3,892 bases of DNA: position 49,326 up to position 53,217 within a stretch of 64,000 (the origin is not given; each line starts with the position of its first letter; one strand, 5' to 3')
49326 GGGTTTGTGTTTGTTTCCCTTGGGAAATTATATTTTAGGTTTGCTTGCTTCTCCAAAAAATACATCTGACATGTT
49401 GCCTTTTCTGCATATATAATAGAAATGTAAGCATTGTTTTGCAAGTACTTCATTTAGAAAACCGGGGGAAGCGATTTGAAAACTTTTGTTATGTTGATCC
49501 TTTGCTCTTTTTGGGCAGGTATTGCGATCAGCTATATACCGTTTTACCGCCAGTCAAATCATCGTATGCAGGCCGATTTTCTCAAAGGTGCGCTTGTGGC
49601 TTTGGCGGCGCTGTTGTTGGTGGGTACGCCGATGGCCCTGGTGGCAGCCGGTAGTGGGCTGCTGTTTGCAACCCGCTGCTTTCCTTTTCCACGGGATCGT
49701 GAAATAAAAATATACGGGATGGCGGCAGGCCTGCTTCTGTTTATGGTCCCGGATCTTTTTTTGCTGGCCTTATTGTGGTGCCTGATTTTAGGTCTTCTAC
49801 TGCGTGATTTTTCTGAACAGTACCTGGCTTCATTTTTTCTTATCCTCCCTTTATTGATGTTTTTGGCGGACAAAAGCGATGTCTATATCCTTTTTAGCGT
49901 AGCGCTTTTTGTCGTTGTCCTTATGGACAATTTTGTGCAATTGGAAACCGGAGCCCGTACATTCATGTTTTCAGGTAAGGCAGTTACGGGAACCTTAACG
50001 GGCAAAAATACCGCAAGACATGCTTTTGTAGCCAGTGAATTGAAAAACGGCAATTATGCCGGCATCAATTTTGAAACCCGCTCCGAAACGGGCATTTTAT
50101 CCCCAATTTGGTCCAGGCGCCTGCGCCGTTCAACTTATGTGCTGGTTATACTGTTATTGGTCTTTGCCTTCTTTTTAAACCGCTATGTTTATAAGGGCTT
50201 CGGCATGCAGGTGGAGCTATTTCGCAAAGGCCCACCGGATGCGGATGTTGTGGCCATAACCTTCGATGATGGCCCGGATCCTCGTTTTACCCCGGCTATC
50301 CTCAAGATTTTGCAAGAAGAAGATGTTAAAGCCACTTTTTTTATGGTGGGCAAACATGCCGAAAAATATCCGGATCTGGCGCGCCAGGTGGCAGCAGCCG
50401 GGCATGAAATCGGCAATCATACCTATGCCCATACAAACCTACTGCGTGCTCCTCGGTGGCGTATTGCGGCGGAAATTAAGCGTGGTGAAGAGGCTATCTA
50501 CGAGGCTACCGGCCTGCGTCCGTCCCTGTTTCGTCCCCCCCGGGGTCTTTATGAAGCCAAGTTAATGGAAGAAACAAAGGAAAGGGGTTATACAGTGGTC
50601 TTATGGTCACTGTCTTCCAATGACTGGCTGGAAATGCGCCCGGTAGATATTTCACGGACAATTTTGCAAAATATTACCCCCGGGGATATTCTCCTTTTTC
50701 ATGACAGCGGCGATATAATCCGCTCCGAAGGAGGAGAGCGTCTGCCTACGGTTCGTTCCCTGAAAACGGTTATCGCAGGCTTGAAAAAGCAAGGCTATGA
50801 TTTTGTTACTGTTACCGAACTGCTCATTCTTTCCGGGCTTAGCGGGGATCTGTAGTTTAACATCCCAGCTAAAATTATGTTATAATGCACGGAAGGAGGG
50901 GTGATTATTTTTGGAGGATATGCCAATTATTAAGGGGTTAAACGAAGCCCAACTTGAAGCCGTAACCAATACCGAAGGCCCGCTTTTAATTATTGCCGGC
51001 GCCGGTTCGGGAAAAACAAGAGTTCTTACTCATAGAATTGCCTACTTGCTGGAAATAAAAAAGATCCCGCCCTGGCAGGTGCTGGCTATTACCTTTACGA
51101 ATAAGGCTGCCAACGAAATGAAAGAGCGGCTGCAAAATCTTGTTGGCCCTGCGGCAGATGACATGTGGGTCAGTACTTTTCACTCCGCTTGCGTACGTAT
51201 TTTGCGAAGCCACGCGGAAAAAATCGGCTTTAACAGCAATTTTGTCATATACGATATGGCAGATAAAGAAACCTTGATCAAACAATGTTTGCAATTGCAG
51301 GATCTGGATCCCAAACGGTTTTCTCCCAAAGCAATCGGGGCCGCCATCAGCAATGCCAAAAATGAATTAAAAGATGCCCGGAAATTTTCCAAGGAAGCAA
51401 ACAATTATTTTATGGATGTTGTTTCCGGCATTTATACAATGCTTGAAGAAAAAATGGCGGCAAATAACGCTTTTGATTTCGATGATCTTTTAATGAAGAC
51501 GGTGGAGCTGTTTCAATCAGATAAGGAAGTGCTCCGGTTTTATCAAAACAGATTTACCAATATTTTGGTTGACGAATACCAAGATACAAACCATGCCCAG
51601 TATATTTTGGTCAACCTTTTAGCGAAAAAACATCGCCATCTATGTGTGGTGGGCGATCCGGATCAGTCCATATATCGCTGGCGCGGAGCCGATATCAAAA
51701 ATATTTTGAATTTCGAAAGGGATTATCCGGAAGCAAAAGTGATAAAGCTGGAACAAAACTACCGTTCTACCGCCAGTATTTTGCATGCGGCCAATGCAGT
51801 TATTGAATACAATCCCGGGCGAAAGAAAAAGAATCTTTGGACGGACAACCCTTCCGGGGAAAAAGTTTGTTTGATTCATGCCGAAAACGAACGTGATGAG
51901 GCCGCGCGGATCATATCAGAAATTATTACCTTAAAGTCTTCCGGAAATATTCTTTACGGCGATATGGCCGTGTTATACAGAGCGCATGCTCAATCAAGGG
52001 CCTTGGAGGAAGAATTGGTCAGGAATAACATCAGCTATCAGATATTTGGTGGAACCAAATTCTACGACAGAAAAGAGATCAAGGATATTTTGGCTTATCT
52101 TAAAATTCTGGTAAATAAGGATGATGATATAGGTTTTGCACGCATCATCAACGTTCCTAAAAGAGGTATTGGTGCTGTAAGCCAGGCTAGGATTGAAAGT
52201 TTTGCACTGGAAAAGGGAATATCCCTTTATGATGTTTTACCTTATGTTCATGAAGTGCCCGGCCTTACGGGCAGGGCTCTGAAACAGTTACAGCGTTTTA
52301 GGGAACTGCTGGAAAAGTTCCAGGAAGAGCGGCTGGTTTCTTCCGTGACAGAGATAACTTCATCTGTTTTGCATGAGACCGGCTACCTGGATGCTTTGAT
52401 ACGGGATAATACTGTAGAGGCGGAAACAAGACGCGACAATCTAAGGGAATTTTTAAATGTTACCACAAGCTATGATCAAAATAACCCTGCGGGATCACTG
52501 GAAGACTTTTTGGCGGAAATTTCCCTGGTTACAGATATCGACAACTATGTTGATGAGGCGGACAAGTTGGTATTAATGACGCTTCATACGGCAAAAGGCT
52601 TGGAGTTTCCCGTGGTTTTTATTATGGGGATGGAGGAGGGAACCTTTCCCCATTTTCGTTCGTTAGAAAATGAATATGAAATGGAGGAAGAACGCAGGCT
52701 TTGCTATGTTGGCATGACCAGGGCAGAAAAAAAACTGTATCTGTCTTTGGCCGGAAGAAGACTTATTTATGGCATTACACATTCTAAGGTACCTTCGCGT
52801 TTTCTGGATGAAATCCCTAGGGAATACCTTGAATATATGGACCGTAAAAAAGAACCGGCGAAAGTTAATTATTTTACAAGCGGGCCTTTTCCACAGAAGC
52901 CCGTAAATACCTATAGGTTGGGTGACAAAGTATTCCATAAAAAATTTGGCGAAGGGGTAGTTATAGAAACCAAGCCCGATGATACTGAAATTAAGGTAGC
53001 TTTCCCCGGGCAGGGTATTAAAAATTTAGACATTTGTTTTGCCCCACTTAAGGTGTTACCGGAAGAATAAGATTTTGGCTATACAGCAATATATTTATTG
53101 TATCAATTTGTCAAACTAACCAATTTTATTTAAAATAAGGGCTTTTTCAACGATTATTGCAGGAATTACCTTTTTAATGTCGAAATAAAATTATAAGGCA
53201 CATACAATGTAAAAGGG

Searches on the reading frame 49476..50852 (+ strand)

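Call 35: search_protein_families(library=ncbifam, proteins=[window:49476-50852:+], max_evalue=1e-40)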
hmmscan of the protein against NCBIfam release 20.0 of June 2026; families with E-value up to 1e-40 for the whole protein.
window:49476-50852:+ (459 aa): 2 families
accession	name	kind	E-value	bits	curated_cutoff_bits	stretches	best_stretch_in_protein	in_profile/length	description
TIGR02764.1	spore_ybaN_pdaB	equivalog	3.2e-54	183.6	237.4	1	256-450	5-191/191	polysaccharide deacetylase family sporulation protein PdaB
NF045821.1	PgAcgDacpgdA1_Bac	equivalog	2.1e-42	145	400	1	252-449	83-274/282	peptidoglycan-N-acetylglucosamine deacetylase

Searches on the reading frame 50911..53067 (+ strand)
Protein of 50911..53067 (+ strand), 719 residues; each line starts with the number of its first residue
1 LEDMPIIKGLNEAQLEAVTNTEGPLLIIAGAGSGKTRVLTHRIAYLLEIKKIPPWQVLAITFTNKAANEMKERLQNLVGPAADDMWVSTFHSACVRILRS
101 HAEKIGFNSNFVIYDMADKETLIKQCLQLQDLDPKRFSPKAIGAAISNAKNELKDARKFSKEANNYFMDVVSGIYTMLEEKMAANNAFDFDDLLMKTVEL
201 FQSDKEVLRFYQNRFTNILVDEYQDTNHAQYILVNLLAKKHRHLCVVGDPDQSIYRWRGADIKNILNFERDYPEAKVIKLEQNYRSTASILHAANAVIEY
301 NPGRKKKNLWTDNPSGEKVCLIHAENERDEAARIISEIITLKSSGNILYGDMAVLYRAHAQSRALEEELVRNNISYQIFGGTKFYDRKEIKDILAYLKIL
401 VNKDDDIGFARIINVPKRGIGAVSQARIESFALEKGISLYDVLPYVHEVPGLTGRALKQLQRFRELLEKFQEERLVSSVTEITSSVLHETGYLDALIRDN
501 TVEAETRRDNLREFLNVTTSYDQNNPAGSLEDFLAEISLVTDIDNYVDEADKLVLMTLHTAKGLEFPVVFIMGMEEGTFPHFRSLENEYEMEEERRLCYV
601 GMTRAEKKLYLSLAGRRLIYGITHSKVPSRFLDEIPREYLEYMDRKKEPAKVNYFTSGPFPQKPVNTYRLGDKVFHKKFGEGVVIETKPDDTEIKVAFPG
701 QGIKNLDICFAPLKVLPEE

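Call 36: search_protein_families(library=ncbifam, proteins=[window:50911-53067:+], max_evalue=1e-40)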
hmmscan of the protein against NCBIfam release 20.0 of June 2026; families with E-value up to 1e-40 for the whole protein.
window:50911-53067:+ (719 aa): 8 families
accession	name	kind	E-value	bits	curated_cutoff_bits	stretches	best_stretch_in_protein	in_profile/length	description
TIGR01073.1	pcrA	equivalog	8.5e-294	976.5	911.2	1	7-714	2-725/725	DNA helicase PcrA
NF008743.0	PRK11773.1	equivalog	2.7e-222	740.1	965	1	5-714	5-718/720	DNA helicase II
TIGR01075.1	uvrD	equivalog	6.6e-215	715.6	1144.45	1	7-713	2-714/715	DNA helicase II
TIGR01074.1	rep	equivalog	2.4e-193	644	951.45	1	10-648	2-646/668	DNA helicase Rep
NF008172.0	PRK10919.1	equivalog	7.5e-151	503.6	1168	1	10-647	3-645/673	DNA helicase Rep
TIGR02785.1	addA_Gpos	equivalog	1.7e-61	208.3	707.65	0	150-298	320-480/1234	helicase-exonuclease AddAB subunit AddA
NF008276.0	PRK11054.1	equivalog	4.5e-54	184.1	543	0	9-126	196-311/684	DNA helicase IV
TIGR00609.1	recB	equivalog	1.8e-49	168.8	696.05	0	150-299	305-456/1175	exodeoxyribonuclease V subunit beta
